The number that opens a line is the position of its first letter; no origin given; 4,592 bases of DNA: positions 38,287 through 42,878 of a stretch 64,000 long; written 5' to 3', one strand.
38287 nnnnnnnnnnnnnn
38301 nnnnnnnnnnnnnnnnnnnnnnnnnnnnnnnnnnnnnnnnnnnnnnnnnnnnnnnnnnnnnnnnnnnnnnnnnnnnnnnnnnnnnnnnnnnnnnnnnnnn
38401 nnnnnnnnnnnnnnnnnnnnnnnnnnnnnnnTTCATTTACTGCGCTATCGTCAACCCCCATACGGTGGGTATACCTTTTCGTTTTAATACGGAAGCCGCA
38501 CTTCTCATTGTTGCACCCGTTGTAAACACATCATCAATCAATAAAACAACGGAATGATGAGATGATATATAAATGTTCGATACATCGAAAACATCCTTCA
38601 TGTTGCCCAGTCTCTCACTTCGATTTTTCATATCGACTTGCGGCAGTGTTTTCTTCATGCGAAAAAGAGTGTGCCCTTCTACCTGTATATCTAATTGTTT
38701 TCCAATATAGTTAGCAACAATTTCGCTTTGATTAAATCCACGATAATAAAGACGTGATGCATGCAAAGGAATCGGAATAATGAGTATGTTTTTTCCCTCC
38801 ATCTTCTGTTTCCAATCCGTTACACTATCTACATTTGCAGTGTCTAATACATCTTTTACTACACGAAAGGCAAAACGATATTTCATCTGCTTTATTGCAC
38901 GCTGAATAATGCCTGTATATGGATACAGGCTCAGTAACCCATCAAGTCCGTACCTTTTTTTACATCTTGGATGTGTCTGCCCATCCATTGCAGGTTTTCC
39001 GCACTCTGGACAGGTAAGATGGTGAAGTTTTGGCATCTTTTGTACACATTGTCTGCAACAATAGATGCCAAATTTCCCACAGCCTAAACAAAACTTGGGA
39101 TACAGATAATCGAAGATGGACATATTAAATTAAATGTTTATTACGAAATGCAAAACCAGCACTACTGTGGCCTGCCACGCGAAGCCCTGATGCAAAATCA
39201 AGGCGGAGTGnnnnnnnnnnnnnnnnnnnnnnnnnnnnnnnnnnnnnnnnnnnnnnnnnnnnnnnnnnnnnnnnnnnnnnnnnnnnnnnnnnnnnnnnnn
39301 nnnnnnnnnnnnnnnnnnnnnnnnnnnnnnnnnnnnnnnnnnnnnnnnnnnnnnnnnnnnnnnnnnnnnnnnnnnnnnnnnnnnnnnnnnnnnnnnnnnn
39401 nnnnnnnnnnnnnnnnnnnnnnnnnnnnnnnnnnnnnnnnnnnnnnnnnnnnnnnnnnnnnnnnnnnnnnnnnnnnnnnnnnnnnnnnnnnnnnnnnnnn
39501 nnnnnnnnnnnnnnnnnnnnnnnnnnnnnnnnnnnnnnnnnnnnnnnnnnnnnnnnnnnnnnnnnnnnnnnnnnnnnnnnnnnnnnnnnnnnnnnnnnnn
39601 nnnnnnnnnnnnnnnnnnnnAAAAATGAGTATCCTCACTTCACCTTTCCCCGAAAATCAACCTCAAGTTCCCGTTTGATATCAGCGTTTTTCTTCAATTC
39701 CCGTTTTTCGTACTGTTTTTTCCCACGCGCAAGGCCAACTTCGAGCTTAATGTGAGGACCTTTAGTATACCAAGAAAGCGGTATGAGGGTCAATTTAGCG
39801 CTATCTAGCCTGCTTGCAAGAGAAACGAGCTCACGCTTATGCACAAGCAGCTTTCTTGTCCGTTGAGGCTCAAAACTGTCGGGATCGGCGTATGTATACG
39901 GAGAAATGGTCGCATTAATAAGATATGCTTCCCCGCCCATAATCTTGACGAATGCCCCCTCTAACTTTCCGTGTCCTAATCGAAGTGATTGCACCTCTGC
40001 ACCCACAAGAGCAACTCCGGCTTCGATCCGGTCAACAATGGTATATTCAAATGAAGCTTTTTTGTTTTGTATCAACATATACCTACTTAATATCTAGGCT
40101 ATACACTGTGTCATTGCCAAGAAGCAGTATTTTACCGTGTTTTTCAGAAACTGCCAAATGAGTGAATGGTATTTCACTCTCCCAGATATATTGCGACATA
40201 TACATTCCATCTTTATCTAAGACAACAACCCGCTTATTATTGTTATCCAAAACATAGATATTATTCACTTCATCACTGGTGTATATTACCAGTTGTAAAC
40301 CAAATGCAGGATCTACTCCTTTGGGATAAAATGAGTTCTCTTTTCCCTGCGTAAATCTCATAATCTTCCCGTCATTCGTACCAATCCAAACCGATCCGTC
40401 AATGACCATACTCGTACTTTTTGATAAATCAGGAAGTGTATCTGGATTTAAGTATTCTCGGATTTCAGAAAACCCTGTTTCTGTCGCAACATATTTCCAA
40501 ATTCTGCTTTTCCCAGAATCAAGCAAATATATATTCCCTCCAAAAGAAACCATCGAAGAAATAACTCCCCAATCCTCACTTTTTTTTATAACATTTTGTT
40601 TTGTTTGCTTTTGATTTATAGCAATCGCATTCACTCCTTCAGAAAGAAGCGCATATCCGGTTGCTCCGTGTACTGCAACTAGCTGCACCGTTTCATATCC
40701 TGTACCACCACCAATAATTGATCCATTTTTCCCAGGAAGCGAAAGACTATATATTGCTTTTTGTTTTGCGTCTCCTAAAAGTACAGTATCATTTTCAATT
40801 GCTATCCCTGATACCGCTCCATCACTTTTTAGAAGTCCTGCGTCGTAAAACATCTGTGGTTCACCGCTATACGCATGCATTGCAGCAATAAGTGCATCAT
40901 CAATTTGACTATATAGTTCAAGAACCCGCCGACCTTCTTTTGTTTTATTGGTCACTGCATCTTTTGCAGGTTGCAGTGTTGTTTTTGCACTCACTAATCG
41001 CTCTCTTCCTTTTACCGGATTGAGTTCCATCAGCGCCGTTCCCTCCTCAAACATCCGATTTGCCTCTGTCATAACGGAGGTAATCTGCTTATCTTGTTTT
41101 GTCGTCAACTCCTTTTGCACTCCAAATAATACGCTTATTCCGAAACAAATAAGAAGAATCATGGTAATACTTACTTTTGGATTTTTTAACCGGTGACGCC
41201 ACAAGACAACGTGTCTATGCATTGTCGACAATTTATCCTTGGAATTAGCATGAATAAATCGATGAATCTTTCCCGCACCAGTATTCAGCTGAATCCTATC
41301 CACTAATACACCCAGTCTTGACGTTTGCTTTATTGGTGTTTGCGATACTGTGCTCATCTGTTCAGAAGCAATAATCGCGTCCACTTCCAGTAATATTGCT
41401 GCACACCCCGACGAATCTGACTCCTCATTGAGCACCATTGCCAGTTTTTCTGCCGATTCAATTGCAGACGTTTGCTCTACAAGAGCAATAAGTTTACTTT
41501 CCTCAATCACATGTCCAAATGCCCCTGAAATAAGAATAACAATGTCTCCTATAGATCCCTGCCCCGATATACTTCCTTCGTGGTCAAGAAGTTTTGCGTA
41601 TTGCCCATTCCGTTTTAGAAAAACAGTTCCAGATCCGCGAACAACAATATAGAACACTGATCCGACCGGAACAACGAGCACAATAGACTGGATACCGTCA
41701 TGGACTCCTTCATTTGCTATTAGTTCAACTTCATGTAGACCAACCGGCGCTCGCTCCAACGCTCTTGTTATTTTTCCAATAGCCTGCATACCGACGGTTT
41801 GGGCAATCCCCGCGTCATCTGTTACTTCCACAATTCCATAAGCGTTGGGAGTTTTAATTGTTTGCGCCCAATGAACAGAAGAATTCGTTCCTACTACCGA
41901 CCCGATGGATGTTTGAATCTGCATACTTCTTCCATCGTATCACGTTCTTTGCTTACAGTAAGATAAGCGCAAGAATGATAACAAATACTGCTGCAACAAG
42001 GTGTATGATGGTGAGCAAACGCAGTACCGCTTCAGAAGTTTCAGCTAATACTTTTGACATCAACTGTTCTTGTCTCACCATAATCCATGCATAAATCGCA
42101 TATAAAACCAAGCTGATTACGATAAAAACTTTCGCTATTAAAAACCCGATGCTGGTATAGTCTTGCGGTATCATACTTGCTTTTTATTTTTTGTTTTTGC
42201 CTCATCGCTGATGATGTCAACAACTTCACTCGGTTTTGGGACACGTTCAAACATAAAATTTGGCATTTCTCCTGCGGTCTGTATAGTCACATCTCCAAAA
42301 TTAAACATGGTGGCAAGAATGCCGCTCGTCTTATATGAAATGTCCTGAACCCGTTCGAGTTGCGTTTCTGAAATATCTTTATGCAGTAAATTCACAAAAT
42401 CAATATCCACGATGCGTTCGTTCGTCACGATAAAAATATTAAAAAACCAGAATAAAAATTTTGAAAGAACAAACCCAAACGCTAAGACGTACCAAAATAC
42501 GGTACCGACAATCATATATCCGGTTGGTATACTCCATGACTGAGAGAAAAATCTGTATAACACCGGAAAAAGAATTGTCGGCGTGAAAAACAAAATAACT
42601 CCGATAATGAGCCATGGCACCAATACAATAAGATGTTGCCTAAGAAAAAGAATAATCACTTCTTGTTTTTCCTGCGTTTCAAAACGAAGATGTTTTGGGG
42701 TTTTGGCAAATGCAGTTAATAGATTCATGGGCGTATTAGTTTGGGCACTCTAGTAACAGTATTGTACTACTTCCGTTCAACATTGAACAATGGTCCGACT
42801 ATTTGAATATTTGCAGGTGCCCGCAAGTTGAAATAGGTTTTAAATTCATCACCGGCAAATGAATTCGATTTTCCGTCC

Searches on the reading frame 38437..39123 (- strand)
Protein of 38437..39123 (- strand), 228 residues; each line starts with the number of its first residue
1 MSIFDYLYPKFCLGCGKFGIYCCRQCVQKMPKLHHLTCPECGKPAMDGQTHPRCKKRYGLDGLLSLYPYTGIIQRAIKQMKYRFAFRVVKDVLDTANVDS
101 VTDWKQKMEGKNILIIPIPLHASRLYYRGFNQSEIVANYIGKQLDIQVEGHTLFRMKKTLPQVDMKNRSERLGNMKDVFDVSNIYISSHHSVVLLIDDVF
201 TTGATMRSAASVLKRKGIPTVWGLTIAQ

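Call 7: search_protein_families(library=pfam, max_evalue=0.01, proteins=[window:38437-39123:-])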
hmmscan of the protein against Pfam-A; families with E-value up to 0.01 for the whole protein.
window:38437-39123:- (228 aa): 2 families
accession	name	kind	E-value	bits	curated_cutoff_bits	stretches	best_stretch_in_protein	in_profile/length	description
PF18912.6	DZR_2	-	4.1e-07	30.2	27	1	4-54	2-55/56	Double zinc ribbon domain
PF00156.33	Pribosyltran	-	0.0006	19.6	26.3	1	190-217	87-114/158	Phosphoribosyl transferase domain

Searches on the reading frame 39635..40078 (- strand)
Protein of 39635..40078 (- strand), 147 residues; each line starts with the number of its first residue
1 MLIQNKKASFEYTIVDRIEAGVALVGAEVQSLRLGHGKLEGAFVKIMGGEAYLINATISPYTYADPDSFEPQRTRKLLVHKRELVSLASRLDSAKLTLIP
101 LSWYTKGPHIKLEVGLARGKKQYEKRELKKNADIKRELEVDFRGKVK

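Call 7: search_protein_families(library=pfam, max_evalue=0.01, proteins=[window:39635-40078:-])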
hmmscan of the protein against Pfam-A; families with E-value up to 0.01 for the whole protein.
window:39635-40078:- (147 aa): 1 family
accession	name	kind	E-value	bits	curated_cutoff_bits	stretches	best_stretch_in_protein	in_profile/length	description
PF01668.23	SmpB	-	3.2e-44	150.8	27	1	3-140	2-139/143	SmpB protein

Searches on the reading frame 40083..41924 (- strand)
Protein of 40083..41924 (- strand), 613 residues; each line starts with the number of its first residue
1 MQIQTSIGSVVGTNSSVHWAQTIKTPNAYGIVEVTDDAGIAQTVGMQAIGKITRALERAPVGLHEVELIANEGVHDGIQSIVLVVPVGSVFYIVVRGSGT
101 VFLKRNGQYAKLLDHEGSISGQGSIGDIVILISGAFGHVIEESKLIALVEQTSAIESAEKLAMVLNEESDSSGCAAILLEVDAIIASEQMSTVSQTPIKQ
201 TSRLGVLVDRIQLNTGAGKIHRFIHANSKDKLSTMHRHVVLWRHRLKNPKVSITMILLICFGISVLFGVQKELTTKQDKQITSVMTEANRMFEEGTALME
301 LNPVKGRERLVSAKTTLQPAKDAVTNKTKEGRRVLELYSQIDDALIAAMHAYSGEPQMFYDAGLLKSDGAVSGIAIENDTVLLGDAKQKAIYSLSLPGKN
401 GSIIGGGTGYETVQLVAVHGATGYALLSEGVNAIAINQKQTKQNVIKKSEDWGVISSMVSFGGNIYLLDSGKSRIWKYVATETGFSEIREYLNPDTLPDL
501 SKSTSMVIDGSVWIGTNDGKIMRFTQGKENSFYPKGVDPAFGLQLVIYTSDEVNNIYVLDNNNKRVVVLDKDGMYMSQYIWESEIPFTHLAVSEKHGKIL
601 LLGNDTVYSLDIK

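Call 7: search_protein_families(library=pfam, max_evalue=0.01, proteins=[window:40083-41924:-])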
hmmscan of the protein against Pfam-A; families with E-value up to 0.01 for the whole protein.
window:40083-41924:- (613 aa): 1 family
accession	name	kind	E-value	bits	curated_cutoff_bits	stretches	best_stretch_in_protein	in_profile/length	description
PF01436.27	NHL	-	8.3e-05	22.9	20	0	554-568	13-27/28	NHL repeat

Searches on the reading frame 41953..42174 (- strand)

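Call 7: search_protein_families(library=pfam, max_evalue=0.01, proteins=[window:41953-42174:-])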
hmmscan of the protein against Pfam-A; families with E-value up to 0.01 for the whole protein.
window:41953-42174:- (73 aa): 1 family
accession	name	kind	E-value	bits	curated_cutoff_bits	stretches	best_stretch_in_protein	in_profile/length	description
PF18901.5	DUF5657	-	2.5e-15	56.8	25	1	13-73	1-61/61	Family of unknown function (DUF5657)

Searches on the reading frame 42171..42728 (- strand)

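Call 7: search_protein_families(library=pfam, max_evalue=0.01, proteins=[window:42171-42728:-])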
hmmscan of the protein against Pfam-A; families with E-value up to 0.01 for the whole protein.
window:42171-42728:- (185 aa): 1 family
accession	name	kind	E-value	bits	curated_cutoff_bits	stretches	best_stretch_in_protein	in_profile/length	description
PF03703.20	bPH_2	-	2.4e-06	28.1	22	1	114-173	19-78/78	Bacterial PH domain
